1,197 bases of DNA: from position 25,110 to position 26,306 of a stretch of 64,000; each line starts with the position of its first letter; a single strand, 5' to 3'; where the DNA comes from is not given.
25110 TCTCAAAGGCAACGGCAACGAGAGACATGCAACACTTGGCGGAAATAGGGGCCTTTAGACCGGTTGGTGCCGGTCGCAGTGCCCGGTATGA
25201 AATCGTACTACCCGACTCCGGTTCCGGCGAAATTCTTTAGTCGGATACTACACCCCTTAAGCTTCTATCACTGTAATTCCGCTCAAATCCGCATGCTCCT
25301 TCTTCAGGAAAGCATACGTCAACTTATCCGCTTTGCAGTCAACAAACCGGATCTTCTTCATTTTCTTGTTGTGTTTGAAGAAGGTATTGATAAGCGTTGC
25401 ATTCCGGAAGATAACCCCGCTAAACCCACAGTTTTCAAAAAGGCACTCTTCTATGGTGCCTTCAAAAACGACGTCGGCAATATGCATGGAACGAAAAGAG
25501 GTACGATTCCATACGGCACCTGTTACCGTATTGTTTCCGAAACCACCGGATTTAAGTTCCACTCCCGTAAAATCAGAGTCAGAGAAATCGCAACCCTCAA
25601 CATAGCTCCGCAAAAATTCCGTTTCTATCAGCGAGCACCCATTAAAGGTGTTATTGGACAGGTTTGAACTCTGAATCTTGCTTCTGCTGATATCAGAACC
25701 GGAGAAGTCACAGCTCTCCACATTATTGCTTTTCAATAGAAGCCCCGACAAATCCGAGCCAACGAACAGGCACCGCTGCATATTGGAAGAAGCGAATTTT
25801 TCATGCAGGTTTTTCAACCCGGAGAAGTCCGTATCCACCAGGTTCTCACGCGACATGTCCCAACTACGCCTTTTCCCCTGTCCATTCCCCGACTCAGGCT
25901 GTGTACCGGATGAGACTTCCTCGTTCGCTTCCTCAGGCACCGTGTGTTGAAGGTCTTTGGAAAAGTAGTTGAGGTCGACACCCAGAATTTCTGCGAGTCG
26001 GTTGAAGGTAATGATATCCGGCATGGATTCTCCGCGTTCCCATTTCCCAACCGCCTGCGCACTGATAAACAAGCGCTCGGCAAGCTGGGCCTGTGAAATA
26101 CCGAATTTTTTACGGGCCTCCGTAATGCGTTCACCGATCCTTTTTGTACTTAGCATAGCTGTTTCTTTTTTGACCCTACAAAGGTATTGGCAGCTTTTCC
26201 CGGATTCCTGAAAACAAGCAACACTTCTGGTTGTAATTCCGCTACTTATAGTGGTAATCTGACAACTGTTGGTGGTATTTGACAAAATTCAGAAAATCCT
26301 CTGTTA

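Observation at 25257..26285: XRE-type HTH fused to a pentapeptide-repeat domain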

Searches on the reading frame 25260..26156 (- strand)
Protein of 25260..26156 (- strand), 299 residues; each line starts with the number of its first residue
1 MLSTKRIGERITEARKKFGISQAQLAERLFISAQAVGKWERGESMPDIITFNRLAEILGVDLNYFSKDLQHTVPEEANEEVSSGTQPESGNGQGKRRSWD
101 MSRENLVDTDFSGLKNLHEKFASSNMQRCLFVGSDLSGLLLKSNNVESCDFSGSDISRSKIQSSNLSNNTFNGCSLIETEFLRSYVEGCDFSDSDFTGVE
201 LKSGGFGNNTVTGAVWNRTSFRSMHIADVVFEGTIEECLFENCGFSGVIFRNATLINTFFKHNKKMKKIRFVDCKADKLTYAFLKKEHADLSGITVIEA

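Call 3: search_protein_families(library=pfam, proteins=[window:25260-26156:-], max_evalue=1)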
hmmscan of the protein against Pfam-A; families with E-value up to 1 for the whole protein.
window:25260-26156:- (299 aa): 15 families
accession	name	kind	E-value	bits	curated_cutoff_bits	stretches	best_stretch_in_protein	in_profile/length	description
PF13599.13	Pentapeptide_4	-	2.4e-16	60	38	3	119-181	16-78/78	Pentapeptide repeat region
PF01381.28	HTH_3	-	1.1e-14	54.7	23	1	13-65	3-55/55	Helix-turn-helix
PF12844.13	HTH_19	-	9.5e-11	41.9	30.2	1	8-65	1-58/64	Helix-turn-helix domain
PF23894.2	LD_SV2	-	4.8e-10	40.1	29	2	213-281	24-92/92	SV2A/B/C luminal domain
PF00805.28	Pentapeptide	-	4.9e-10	39.2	20.2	3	164-198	6-40/40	Pentapeptide repeats (8 copies)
PF13560.12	HTH_31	-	6.2e-08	33.3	27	1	7-61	2-57/64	Helix-turn-helix domain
PF13576.12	Pentapeptide_3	-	7.8e-06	26.5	27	2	170-200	5-37/48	Pentapeptide repeats (9 copies)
PF13412.12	HTH_24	-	0.0078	16.2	21.9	1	19-36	17-34/48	Winged helix-turn-helix DNA-binding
PF13443.12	HTH_26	-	0.014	16.1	22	1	13-61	4-53/63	Cro/C1-type HTH DNA-binding domain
PF15943.11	YdaS_toxin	-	0.056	13.7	30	1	17-41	7-30/65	Bacterial toxin YdaS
PF12802.13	MarR_2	-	0.073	13.7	27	1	19-36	19-37/61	MarR family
PF07022.19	Phage_CI_repr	-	0.089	13.6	22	1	15-64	7-56/65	Bacteriophage CI repressor helix-turn-helix domain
PF13413.12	HTH_25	-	0.16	12.3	24.6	1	12-42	3-33/62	Helix-turn-helix domain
PF08279.18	HTH_11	-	0.23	11.8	25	0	16-36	13-32/55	HTH domain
PF14549.12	P22_Cro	-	0.26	11.5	30.2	1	17-46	8-34/60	DNA-binding transcriptional regulator Cro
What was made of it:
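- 25959..26156 (-): XRE/Cro-C1-type helix-turn-helix domain (aa 1-66). It is the most conserved part of the protein. Pfam HTH_3, E 1.1e-14 (call 3).
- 25260..25865 (-): Pentapeptide-repeat right-handed quadrilateral beta-helix (aa 98-299, about 10 coils). It has a conserved N-cap (SWDMS...DFSGL) and a C-terminal helix at aa 278-286. Pfam Pentapeptide_4, Pentapeptide and LD_SV2 (call 3).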

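Call 4: search_protein_families(library=ncbifam, proteins=[window:25260-26156:-], max_evalue=1)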
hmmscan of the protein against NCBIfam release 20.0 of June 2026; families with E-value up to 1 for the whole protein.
window:25260-26156:- (299 aa): 38 families (the best 25 are shown)
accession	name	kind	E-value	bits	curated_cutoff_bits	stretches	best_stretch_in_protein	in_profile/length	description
NF041951.1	phage_RstR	subfamily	3.2e-11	43.4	80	1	7-70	3-66/108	RstR family transcriptional repressor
NF052239.1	antitox_spr1629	equivalog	1.8e-10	40.5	335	1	7-72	3-68/377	spr1629 family repressor/antitoxin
NF007257.0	PRK09706.1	subfamily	1.7e-08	34.4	101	1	4-59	3-58/135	transcriptional repressor DicA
NF033086.2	penta_rpt_Qnr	equivalog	2.2e-08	34.1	240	2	100-198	6-100/211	Qnr family pentapeptide repeat protein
TIGR00270.2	TIGR00270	equivalog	7.5e-08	32.3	110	1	8-71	77-140/159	multiprotein bridging factor aMBF1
TIGR03070.1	couple_hipB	subfamily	8.5e-08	32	71.65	1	6-62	2-58/58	type II toxin-antitoxin system Y4mF family antitoxin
NF052603.1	penta_Alr5209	equivalog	1.6e-07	31.4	125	1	113-197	11-96/113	Alr5209 family pentapeptide repeat protein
NF051894.1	anti_phage_HalA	equivalog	4.4e-07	29.4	250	3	105-215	19-123/338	anti-phage Hailong system effector protein HalA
NF047416.1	penta_HetL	equivalog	5.9e-07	29.1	260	2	144-285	28-151/218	heterocyst differentiation pentapeptide repeat protein HetL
TIGR03830.1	CxxCG_CxxCG_HTH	subfamily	6.9e-07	29.1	61.8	1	6-47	65-106/127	type II TA system antitoxin MqsA family protein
NF012151.0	penta_rpt_QnrAS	exception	1.3e-06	28.6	490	2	100-197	12-105/218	QnrAS family quinolone resistance pentapeptide repeat protein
NF000421.1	penta_rpt_QnrVC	exception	2.6e-06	27.5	460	2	100-199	12-107/218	QnrVC family quinolone resistance pentapeptide repeat protein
NF007408.0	PRK09943.1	equivalog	1.2e-05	25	211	1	7-68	8-70/185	HTH-type transcriptional regulator PuuR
NF000349.1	mfpA_AE000516.2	equivalog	1.3e-05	25.2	360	1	107-225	5-118/183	pentapeptide repeat protein MfpA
NF033375.2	penta_rpt_QnrE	exception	1.6e-05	25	480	1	117-216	11-110/214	QnrE family quinolone resistance pentapeptide repeat protein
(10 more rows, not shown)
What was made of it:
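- On Qnr family (NCBIfam NF033086): 34.1 bits (call 4).
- On MfpA family (NCBIfam NF000349): 25.2 bits (call 4).
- Closest known: Qnr / MfpA topoisomerase-interacting pentapeptide-repeat proteins. Different: NCBIfam scores are 34.1 bits (Qnr, cut-off 240) and 25.2 bits (MfpA, cut-off 360) (call 4).
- Qnr and MfpA family models score 34 and 25 bits against cut-offs of 240 and 360 (call 4).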

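Call 10: find_encoding_contigs(protein=P0001, flank=10000, max_places=3)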
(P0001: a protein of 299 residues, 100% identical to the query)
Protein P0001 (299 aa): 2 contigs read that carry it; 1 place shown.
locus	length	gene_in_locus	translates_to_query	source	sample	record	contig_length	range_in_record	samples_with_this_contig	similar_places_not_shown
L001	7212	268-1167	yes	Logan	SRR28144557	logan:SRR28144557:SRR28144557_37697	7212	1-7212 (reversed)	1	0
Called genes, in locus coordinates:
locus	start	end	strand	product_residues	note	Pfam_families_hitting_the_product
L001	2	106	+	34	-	?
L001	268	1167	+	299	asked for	PF12844:HTH_19, PF13560:HTH_31 (weak), PF01381:HTH_3, PF00805:Pentapeptide (faint), PF13576:Pentapeptide_3 (faint), PF13599:Pentapeptide_4 (weak), PF23894:LD_SV2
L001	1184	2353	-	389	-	PF13776:DUF4172, PF02661:Fic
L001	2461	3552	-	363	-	PF07642:BBP2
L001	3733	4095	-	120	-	PF09579:Spore_YtfJ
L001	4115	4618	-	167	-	-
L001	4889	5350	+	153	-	PF12802:MarR_2, PF01047:MarR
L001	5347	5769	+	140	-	PF12120:Arr-ms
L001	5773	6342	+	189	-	PF01872:RibD_C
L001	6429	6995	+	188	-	-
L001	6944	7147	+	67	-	-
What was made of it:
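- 25257..26156 (-): Coding sequence of the HTH-PRP protein (299 aa, ATG at 26156, stop at 25257-25259). Public gene call of 299 aa on an identical contig (call 10).
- An identical protein is present on an independent Logan contig (call 10).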

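Call 12: find_related_loci(query=A1, collection=genome_contigs, flank=6000)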
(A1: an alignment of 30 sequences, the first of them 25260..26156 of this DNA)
Query A1 (299 aa) in genome_contigs; peptide patterns used: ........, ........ (x = any residue, [..] = any of these).
599 stretches matched a pattern (row limit reached: there are more); 583 encode a relative of the query (tblastn E <= 1e-3); the best 80 are kept; 80 distinct loci.
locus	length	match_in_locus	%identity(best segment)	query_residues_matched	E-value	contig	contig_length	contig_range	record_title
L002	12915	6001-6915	70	1-299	9e-141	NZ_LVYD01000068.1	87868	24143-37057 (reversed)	Niastella vici strain DJ57 contig39, whole genome shotgun sequence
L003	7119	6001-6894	69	1-297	1e-139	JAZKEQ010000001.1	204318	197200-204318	MAG: Bacteroidota bacterium isolate DC_HB_02_SPN181219-bin042 DCHB02SPN_B042_0_000000000001, whole genome shotgun sequen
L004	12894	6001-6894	68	1-297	2e-137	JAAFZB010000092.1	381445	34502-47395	Flavihumibacter soli strain R14 705, whole genome shotgun sequence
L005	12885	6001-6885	67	1-299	2e-135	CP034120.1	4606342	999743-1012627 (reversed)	Glaciecola amylolytica strain THG-3.7 chromosome, complete genome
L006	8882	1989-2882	65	1-297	2e-131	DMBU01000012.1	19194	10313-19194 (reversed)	MAG TPA_asm: Bacteroidales bacterium isolate UBA12171 contig_5597, whole genome shotgun sequence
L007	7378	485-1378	64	1-297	2e-131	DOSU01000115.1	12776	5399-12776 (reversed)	MAG TPA_asm: Rikenellaceae bacterium isolate UBA9571 contig_8444, whole genome shotgun sequence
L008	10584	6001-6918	65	1-296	3e-131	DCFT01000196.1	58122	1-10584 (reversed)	MAG TPA_asm: Bacteroidales bacterium UBA1797 UBA1797_contig_21852, whole genome shotgun sequence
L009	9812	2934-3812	67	1-297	5e-131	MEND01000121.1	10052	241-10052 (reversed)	MAG: Bacteroidetes bacterium GWA2_31_9 gwa2_scaffold_24175, whole genome shotgun sequence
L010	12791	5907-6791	66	1-299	5e-131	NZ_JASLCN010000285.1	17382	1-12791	MAG: Fluviicola sp. isolate SHSU_advanced.final.161 k67_5576495, whole genome shotgun sequence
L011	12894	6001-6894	64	1-297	2e-130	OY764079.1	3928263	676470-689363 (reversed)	MAG: Bacteroidales bacterium isolate db5b4c7c-2a0e-4d21-a2ad-7e45facec811 genome assembly, chromosome: 1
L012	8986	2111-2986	69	2-298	1e-129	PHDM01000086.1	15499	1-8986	MAG: Bacteroidetes bacterium HGW-Bacteroidetes-17 08E140C01_z5_2013_Ig3399_v2_scaffold_2558, whole genome shotgun sequen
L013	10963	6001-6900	69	1-299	3e-129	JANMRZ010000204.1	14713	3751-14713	MAG: Chryseolinea sp. isolate SOY_29_metabat_87 SOY_29_k141_210810, whole genome shotgun sequence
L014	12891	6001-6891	66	1-297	7e-129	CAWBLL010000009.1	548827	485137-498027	MAG: uncultured Bacteroidales bacterium isolate MFD02416.bin.1.315 genome assembly, contig: contig_16631, whole genome s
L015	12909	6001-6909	64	1-297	8e-129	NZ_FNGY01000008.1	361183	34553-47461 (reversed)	Pedobacter steynii strain DSM 19110, whole genome shotgun sequence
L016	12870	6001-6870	64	1-297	2e-128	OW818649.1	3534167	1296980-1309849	metagenome genome assembly, chromosome: 1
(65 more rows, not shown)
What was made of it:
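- At least 583 species carry it (call 12).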

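Call 29: predict_structure(alignment_id=A1)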
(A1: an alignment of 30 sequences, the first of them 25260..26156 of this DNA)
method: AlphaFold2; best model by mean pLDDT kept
length: 299 residues; sequences in the alignment: 30
mean_pLDDT: 84.2   pTM: 0.65
mean pLDDT of the five models: 84.2, 83.6, 83.6, 81.9, 80.9
residues with pLDDT >= 90: 174; 70-90: 85; 50-70: 10; < 50: 30
segments of 3 or more residues with pLDDT < 50: 69-97
pLDDT, mean of each block of 10 residues (from residue 1): 79 89 83 87 78 75 64 28 28 41 82 80 88 93 95 97 97 98 98 98 97 97 97 97 96 97 88 97 92 90
secondary structure, 60 per line:
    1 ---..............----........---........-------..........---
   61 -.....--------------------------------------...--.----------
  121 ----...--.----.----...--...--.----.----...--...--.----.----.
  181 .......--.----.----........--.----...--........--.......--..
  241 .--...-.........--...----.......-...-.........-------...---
elements in order: H4-17 H22-29 H33-40 H48-57 H62-66 E105-107 E125-127 E140-142 E145-147 E160-162 E165-167 E180-187 E200-207 E215-217 E220-227 E230-236 E239-241 E244-246 E248-256 E259-261 E269-272 E274-276 H278-286 E294-296
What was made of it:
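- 25866..25958 (-): Variable, disordered linker (aa 67-97). pLDDT below 50 for aa 69-97 (call 29).
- On Pentapeptide-repeat protein superfamily (Pfam PF13599 / PF00805): AF2 pLDDT is above 90 over aa 100-299 (call 29).
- On Qnr family (NCBIfam NF033086): The model shows regular coils without obvious extruded loops (call 29).
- Closest known: Qnr / MfpA topoisomerase-interacting pentapeptide-repeat proteins. Different: The coils look regular, with no Qnr-type loops evident in the model (call 29).
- Checked: AF2 (call 29, mean pLDDT 84) models an HTH at aa 1-66, a disordered linker at aa 69-97 and a beta-helix at aa 100-299 with pLDDT mostly above 90.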

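Call 37: fold_search(model_id=the predicted structure, library=pdb)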
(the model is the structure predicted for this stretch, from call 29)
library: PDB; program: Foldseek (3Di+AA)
matches with E <= 10: 850; with E <= 0.001: 48
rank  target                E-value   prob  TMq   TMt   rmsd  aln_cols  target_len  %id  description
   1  2xtw_A                8.9e-08  1.00  0.21  0.28  11.4       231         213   17  Structure of QnrB1 (Full length), a plasmid-mediated fluoroquinolone resistance protein (released 2010-10-20)
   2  5dns_A                1.1e-07  1.00  0.23  0.29  10.8       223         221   12  t1428 loop variant in P3221 (released 2016-09-28)
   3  2xty_B                1.4e-07  1.00  0.30  0.41   9.2       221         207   19  Structure of QnrB1 (R167E-Trypsin Treated), a plasmid-mediated fluoroquinolone resistance protein (released 2010-10-27)
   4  2bm6                  1.8e-07  1.00  0.33  0.51   9.2       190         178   16  The Structure of MfpA (Rv3361c, C2221 Crystal form). The Pentapeptide Repeat Protein from Mycobacterium tuberculosis Fol (released 2005-06-07)
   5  5dns_B                2.3e-07  1.00  0.22  0.30  12.0       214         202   12  t1428 loop variant in P3221 (released 2016-09-28)
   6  5dqa_A                2.4e-07  1.00  0.26  0.33   9.0       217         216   12  t3284 loop variant of beta1 (released 2016-08-31)
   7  4yei_A                2.7e-07  1.00  0.32  0.42   8.5       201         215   12  Beta1mut synthetic solenoid protein (released 2016-03-09)
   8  2xtx_B                3.3e-07  1.00  0.29  0.39  10.1       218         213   19  Structure of QnrB1 (M102R-Trypsin Treated), a plasmid-mediated fluoroquinolone resistance protein (released 2010-10-20)
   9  5dn0                  3.4e-07  1.00  0.27  0.35   9.7       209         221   10  t1555 loop variant (released 2016-08-31)
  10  2xtx_A                3.6e-07  1.00  0.31  0.43   9.4       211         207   20  Structure of QnrB1 (M102R-Trypsin Treated), a plasmid-mediated fluoroquinolone resistance protein (released 2010-10-20)
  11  5dqa_C                5.1e-07  1.00  0.22  0.29  10.7       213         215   12  t3284 loop variant of beta1 (released 2016-08-31)
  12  6fls_A                5.7e-07  1.00  0.25  0.33  10.8       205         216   15  Pentapeptide repeat family protein from Clostridium botulinum (released 2018-08-15)
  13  4ycq                  6.0e-07  1.00  0.21  0.32  11.3       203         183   15  Beta1 synthetic solenoid protein (released 2016-03-09)
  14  2xty_A                7.3e-07  1.00  0.24  0.32  11.5       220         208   18  Structure of QnrB1 (R167E-Trypsin Treated), a plasmid-mediated fluoroquinolone resistance protein (released 2010-10-27)
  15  4yc5                  8.1e-07  1.00  0.35  0.47   9.4       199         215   12  Beta1 synthetic solenoid protein (released 2016-03-09)
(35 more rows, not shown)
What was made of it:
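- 25959..26156 (-): Foldseek matches C.BclI and C.AhdI (call 37).
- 25260..25865 (-): Foldseek matches QnrB1, MfpA, AlbG, EfsQnr and HetL at probability 1.0 (call 37).
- On Pentapeptide-repeat protein superfamily (Pfam PF13599 / PF00805): Foldseek gives probability 1.0 to about 45 PRP structures (call 37).
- Closest known: McbEFG microcin B17 immunity module. Same: The fold matches AlbG, Qnr and MfpA (call 37).
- Closest known: Qnr / MfpA topoisomerase-interacting pentapeptide-repeat proteins. Same: Foldseek probability is 1.0 to QnrB1, MfpA, AhQnr and EfsQnr (call 37).
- Closest known: Controller. Same: XRE-type HTH whose closest structural matches are C.BclI and C.AhdI (TM 0.75-0.88 on the target, call 37).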
